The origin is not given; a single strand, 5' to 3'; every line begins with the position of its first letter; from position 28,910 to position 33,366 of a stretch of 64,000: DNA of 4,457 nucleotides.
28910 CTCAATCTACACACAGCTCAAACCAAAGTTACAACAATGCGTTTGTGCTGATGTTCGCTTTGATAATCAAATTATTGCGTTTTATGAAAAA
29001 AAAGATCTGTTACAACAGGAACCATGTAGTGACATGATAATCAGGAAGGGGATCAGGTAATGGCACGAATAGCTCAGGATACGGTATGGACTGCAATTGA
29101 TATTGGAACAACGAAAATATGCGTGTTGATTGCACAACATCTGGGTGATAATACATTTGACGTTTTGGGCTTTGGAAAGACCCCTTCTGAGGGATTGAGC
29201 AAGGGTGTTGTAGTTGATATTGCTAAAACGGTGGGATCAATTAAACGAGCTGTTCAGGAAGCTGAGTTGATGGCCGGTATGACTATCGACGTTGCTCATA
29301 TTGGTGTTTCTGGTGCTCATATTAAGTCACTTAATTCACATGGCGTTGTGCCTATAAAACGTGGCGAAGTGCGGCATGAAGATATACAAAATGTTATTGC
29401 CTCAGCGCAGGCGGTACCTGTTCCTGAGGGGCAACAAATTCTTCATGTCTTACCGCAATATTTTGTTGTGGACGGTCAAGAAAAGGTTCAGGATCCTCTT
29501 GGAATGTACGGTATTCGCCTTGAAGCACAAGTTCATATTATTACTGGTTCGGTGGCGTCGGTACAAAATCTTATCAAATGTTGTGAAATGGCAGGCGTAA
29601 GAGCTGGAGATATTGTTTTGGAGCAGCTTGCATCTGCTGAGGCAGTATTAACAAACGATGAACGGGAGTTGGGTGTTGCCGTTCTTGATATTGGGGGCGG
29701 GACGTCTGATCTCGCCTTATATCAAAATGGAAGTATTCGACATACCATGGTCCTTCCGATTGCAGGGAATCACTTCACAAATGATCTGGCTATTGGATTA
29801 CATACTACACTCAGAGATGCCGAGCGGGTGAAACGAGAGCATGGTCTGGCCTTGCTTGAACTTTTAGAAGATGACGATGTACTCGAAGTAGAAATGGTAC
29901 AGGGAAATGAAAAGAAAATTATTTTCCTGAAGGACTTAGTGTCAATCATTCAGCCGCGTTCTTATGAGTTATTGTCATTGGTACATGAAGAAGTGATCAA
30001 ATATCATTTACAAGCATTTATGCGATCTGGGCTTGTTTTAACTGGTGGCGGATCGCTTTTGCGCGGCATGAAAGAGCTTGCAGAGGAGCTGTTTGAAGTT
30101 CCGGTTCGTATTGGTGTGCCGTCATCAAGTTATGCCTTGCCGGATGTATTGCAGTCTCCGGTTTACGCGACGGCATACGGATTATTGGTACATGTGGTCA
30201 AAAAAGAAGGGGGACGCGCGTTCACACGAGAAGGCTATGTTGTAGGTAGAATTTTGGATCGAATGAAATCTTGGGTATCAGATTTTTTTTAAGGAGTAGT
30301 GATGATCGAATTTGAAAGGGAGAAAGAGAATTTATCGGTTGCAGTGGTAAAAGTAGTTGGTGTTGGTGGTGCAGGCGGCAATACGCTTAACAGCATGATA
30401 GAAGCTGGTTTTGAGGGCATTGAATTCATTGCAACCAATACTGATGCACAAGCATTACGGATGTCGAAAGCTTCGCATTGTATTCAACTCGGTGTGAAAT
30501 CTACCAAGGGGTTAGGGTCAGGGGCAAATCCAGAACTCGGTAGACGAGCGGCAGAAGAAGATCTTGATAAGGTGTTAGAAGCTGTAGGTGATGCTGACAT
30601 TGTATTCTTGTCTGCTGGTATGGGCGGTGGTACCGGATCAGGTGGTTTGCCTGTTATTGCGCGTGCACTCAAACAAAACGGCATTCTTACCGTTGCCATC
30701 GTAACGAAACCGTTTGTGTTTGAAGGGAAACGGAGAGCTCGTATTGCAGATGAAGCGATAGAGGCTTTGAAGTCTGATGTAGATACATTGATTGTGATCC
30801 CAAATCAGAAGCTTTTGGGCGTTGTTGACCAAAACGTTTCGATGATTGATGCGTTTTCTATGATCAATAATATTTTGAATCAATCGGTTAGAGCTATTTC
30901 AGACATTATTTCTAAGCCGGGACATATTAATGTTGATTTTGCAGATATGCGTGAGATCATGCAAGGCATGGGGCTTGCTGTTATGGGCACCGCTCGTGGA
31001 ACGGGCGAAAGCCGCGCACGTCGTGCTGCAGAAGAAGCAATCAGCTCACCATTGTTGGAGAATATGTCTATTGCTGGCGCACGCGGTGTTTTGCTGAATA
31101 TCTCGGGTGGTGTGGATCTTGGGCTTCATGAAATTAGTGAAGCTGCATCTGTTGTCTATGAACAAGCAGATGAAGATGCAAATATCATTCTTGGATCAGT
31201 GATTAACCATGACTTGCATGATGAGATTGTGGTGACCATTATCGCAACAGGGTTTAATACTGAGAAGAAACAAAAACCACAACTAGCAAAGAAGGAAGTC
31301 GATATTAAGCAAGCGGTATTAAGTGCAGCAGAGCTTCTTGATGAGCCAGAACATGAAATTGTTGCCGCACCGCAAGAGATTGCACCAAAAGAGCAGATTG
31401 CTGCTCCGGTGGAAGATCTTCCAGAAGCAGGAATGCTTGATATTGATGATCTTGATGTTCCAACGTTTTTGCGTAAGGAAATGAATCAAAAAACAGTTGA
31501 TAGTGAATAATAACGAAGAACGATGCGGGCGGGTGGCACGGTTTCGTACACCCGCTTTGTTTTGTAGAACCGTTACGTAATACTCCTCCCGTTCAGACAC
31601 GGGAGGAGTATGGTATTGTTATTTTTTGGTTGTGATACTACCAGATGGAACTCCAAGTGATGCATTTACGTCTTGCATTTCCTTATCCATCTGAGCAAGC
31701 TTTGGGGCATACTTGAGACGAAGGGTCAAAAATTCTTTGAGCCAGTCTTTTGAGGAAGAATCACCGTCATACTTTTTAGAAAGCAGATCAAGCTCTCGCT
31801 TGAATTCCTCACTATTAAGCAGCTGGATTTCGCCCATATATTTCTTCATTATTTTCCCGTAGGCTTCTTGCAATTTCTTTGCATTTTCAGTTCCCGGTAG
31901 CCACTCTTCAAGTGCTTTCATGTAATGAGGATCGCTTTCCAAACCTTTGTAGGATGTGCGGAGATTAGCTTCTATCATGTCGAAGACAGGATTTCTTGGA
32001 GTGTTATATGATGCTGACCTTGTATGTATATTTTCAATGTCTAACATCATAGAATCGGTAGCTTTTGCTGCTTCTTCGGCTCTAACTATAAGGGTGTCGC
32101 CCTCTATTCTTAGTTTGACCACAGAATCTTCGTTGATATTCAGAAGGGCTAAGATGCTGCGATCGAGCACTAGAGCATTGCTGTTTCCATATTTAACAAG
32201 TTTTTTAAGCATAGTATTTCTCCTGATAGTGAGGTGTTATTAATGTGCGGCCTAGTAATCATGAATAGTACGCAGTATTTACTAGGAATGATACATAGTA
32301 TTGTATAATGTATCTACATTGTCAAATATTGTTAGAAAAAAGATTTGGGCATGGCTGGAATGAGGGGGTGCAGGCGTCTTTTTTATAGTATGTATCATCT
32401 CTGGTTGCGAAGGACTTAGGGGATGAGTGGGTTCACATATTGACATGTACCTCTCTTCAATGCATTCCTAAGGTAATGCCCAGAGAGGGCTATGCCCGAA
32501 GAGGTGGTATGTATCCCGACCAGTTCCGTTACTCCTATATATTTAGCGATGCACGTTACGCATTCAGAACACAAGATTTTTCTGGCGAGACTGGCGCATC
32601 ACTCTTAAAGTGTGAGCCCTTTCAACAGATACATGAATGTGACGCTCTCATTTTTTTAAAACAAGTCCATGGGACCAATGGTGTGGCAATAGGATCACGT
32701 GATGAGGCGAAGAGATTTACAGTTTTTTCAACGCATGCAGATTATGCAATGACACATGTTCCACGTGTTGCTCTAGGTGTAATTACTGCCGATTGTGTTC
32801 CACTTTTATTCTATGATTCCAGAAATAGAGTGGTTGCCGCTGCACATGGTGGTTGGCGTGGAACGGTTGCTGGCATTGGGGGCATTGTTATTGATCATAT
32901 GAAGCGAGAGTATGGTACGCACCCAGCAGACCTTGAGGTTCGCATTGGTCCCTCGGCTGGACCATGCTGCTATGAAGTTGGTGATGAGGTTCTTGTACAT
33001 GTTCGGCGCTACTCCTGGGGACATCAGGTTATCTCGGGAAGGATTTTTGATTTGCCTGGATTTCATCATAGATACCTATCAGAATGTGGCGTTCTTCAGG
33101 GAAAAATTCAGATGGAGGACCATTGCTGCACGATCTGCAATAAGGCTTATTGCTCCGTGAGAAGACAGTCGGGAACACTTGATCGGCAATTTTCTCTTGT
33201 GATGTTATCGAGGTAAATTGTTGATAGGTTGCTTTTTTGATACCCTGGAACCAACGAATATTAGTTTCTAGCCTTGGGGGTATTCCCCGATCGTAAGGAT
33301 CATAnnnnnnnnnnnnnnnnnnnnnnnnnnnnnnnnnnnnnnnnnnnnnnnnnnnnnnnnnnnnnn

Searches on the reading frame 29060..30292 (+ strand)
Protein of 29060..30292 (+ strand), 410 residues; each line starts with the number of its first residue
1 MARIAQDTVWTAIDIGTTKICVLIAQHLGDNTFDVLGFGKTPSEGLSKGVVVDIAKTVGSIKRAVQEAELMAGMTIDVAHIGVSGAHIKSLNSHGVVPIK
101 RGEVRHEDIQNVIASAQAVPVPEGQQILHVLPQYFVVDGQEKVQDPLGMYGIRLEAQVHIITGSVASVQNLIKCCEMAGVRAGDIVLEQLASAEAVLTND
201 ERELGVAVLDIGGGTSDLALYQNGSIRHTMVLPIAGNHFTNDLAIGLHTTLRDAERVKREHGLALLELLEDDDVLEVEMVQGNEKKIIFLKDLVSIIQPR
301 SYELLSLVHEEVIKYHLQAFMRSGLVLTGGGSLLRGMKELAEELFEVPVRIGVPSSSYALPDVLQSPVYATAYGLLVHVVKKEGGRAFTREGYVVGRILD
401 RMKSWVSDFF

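Call 34: search_protein_families(library=pfam, proteins=[window:29060-30292:+], max_evalue=0.001)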
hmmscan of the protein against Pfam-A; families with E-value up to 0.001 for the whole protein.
window:29060-30292:+ (410 aa): 5 families
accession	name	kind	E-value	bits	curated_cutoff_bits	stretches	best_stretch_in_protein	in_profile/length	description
PF14450.12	FtsA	-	7.3e-46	156.1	31.8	2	207-374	1-127/127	Cell division protein FtsA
PF02491.25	SHS2_FTSA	-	1.6e-30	105.7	25.4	1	85-162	1-79/79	SHS2 domain inserted in FTSA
PF06723.19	MreB_Mbl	-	2.9e-11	43.2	27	1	171-352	112-304/327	MreB/Mbl protein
PF11104.14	PilM_2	-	1e-06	28.4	27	0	168-263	138-239/340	Type IV pilus assembly protein PilM;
PF06277.17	EutA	-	8.3e-06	25.4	27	1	195-263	134-203/475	Ethanolamine utilisation protein EutA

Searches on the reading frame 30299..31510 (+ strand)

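Call 34: search_protein_families(library=pfam, proteins=[window:30299-31510:+], max_evalue=0.001)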
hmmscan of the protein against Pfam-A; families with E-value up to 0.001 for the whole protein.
window:30299-31510:+ (403 aa): 2 families
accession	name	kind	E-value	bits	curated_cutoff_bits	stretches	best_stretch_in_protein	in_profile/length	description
PF00091.31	Tubulin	-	9.5e-47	160.2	33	1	17-176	2-189/190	Tubulin/FtsZ family, GTPase domain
PF12327.13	FtsZ_C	-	1.4e-32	112.3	27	1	225-319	1-94/95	FtsZ family, C-terminal domain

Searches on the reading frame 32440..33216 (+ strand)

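Call 34: search_protein_families(library=pfam, proteins=[window:32440-33216:+], max_evalue=0.001)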
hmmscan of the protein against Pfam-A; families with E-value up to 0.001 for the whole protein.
window:32440-33216:+ (258 aa): 1 family
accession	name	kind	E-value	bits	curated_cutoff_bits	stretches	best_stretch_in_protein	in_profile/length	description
PF02578.20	Cu-oxidase_4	-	3.8e-48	164.4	22.9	1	66-255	42-238/238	Multi-copper polyphenol oxidoreductase laccase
